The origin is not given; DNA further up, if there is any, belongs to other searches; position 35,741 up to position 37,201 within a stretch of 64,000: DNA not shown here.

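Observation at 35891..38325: Duplicated two-gene module: secreted-family gene immediately upstream of a URO-D-family gene (also at 4427..7024)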

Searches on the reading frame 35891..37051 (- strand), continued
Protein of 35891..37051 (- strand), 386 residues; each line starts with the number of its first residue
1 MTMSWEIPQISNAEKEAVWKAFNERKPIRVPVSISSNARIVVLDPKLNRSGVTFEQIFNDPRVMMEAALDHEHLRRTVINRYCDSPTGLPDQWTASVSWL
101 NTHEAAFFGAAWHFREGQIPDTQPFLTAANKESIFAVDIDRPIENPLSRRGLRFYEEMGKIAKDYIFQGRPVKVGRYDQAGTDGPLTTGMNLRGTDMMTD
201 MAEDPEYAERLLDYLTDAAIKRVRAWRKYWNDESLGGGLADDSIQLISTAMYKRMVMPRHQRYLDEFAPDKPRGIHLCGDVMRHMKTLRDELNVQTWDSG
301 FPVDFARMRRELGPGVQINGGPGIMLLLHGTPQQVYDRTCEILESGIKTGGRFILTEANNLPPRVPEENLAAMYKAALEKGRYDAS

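Call 48: search_solved_structures(query=A1, max_evalue=0.01, show_alignments=3)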
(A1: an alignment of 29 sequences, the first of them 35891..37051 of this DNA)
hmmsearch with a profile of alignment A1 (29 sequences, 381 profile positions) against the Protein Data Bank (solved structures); distinct sequences matched with E-value up to 0.01: 1.
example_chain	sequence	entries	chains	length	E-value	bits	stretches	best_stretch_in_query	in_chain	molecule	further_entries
4ay7_A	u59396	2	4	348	0.00022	23.3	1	178-374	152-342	METHYLCOBALAMIN: COENZYME M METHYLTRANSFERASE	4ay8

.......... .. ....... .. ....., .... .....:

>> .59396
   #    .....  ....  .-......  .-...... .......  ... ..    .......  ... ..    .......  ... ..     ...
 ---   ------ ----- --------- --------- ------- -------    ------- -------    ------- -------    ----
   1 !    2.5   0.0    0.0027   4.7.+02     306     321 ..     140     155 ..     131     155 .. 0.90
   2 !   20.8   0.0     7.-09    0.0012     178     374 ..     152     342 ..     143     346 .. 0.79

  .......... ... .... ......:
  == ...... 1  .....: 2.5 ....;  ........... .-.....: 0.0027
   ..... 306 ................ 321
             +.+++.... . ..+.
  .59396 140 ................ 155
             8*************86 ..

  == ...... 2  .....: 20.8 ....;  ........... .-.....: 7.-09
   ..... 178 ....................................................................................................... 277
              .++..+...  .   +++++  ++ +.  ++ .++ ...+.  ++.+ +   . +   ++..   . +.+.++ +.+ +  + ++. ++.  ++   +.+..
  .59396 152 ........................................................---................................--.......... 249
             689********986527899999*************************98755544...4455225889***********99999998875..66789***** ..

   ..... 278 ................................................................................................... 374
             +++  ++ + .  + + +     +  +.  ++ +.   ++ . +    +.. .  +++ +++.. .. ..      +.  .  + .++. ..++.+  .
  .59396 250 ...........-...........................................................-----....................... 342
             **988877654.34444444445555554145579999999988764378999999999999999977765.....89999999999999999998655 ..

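Call 55: search_protein_families(library=pfam, alignment_id=A4, max_evalue=0.00001)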
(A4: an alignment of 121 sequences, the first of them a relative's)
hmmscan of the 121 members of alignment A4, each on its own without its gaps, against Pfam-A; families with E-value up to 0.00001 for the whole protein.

A. member 1, L002:7083-8000:+ (305 aa): 1 family
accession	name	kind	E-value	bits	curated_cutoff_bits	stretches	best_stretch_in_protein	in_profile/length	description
PF01116.26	F_bP_aldolase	-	6.4e-92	308.4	25.5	1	4-281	1-276/277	Fructose-bisphosphate aldolase class-II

B. families by the number of members that match (of 121 scanned): 109 families (the first 25 are shown)
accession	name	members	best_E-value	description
PF01208.23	URO-D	11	1.1e-56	Uroporphyrinogen decarboxylase (URO-D)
PF05721.19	PhyH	7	1.6e-38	Phytanoyl-CoA dioxygenase (PhyH)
PF12833.13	HTH_18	7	1.1e-25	Helix-turn-helix domain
PF00165.29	HTH_AraC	7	4.5e-19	Bacterial regulatory helix-turn-helix proteins, AraC family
PF02311.25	AraC_binding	4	5.9e-13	AraC-like ligand binding domain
PF07883.17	Cupin_2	4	1.9e-11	Cupin domain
PF11975.13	Glyco_hydro_4C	3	1.1e-39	Family 4 glycosyl hydrolase C-terminal domain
PF01408.29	GFO_IDH_MocA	3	1.6e-28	Oxidoreductase family, NAD-binding Rossmann fold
PF02894.22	GFO_IDH_MocA_C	3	3.2e-22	Oxidoreductase family, C-terminal alpha/beta domain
PF22725.1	GFO_IDH_MocA_C3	3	4.8e-21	GFO/IDH/MocA C-terminal domain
PF02585.22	PIG-L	3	8.7e-16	GlcNAc-PI de-N-acetylase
PF13187.11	Fer4_9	3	9.7e-10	4Fe-4S dicluster domain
PF03781.23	FGE-sulfatase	2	3.6e-61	Sulfatase-modifying factor enzyme 1-like domain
PF00348.22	polyprenyl_synt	2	6.3e-61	Polyprenyl synthetase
PF00884.28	Sulfatase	2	8.1e-60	Sulfatase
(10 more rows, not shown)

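Call 71: predict_structure(alignment_id=A1)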
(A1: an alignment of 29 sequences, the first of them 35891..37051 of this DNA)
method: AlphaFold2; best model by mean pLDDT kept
length: 386 residues; sequences in the alignment: 29
mean_pLDDT: 92.9   pTM: 0.89
mean pLDDT of the five models: 92.9, 92.7, 92.2, 92.0, 91.5
residues with pLDDT >= 90: 313; 70-90: 66; 50-70: 5; < 50: 2
segments of 3 or more residues with pLDDT < 50: none
pLDDT, mean of each block of 10 residues (from residue 1): 78 95 92 94 95 97 98 95 93 96 94 93 96 98 97 98 97 94 94 97 98 98 96 88 92 97 91 81 88 85 86 90 92 97 92 86 93 96 75
secondary structure, 60 per line:
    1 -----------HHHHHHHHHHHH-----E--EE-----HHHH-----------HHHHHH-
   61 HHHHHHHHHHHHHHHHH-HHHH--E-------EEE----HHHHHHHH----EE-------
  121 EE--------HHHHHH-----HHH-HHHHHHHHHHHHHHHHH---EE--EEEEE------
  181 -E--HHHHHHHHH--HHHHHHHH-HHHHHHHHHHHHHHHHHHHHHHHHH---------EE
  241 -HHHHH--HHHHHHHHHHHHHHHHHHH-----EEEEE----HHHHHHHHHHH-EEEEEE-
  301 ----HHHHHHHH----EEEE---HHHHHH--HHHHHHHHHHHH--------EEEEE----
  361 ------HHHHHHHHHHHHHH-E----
elements in order: H12-23 H39-42 H54-59 H61-77 H79-82 E93-95 H100-107 H131-136 H146-162 E170-174 H185-193 H196-203 H205-229 H242-246 H249-267 E273-277 H282-292 E294-299 H305-312 E317-320 H324-329 H332-343 E352-356 H367-380

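Call 79: find_encoding_contigs(protein=P0005, flank=6000, max_places=1)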
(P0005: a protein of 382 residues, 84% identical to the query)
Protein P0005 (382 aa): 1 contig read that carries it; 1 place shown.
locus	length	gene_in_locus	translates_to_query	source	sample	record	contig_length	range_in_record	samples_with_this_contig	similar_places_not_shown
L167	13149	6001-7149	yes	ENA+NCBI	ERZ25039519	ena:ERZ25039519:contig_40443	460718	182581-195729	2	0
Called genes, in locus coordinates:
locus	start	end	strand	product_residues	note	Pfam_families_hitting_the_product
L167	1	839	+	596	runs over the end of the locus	PF00107:ADH_zinc_N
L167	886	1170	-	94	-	-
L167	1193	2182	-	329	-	PF06452:CBM9_1 (weak)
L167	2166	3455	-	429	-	PF02838:Glyco_hydro_20b, PF07555:NAGidase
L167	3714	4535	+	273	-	PF01261:AP_endonuc_2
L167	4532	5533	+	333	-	PF01408:GFO_IDH_MocA, PF02894:GFO_IDH_MocA_C, PF22725:GFO_IDH_MocA_C3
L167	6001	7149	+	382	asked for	PF01208:URO-D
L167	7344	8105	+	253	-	PF13580:SIS_2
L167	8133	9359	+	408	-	-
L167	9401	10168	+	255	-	PF02522:Antibiotic_NAT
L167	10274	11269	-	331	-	PF01699:Na_Ca_ex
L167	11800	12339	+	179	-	-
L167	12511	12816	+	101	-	-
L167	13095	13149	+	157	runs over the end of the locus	-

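Call 80: find_encoding_contigs(protein=P0006, flank=6000, max_places=1)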
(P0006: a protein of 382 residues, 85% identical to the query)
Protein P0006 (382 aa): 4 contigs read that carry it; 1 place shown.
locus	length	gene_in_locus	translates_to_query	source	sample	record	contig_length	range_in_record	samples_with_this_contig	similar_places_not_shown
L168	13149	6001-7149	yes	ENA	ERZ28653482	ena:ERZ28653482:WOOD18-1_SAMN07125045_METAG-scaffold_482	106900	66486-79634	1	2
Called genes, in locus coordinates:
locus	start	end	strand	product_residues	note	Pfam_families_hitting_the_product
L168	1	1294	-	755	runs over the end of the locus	PF02838:Glyco_hydro_20b, PF07555:NAGidase, PF06452:CBM9_1 (weak)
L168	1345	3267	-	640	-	PF00288:GHMP_kinases_N, PF00483:NTP_transferase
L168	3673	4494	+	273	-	PF01261:AP_endonuc_2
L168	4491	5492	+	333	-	PF01408:GFO_IDH_MocA, PF02894:GFO_IDH_MocA_C, PF22725:GFO_IDH_MocA_C3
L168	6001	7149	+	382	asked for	PF01208:URO-D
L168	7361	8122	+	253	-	PF13580:SIS_2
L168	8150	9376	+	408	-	-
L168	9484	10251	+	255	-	PF02522:Antibiotic_NAT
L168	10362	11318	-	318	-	PF01699:Na_Ca_ex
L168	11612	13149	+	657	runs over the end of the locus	PF01145:Band_7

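Call 81: find_encoding_contigs(protein=P0008, flank=6000, max_places=1)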
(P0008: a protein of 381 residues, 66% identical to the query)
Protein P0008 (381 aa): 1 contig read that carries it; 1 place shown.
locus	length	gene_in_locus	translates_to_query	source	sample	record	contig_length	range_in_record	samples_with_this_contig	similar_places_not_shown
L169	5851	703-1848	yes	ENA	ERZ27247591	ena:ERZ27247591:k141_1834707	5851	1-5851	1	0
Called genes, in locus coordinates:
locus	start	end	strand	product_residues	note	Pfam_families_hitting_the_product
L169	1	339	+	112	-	?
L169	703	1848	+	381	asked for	PF01208:URO-D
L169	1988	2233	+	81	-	PF10387:DUF2442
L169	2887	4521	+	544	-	PF00795:CN_hydrolase, PF02540:NAD_synthase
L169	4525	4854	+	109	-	-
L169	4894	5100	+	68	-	-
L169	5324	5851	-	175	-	?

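Call 82: find_encoding_contigs(protein=P0011, flank=6000, max_places=1)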
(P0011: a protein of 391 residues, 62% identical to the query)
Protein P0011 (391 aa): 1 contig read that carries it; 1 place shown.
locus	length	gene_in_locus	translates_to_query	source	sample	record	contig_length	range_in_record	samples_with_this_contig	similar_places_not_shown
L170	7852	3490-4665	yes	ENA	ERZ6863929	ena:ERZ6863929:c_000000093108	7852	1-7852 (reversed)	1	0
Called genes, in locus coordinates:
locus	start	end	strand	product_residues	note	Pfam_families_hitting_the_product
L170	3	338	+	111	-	?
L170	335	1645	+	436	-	PF06134:RhaA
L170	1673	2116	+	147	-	-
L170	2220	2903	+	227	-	-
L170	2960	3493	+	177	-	PF00881:Nitroreductase, PF14512:TM1586_NiRdase (weak), PF00881:Nitroreductase, PF14512:TM1586_NiRdase (weak)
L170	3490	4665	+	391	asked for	PF01208:URO-D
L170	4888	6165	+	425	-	PF04015:DUF362, PF00037:Fer4 (weak), PF12837:Fer4_6 (weak)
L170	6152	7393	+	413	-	PF00109:ketoacyl-synt, PF00108:Thiolase_N (weak), PF02801:Ketoacyl-synt_C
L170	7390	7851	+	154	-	?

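Call 86: find_encoding_contigs(protein=P0004, flank=6000, max_places=2)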
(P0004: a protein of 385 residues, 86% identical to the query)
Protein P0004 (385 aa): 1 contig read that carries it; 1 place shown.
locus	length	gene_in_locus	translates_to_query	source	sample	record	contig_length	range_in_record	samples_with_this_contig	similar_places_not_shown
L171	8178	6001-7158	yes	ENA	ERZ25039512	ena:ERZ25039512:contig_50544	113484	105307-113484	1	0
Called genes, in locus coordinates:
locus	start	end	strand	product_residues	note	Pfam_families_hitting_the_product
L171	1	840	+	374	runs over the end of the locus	-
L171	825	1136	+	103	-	PF18998:Flg_new_2 (weak)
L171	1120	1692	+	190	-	-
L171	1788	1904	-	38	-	-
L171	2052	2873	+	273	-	PF01261:AP_endonuc_2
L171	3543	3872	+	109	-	PF02894:GFO_IDH_MocA_C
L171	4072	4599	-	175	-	-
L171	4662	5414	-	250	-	PF05598:DUF772 (faint)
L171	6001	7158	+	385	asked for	PF01208:URO-D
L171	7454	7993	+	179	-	-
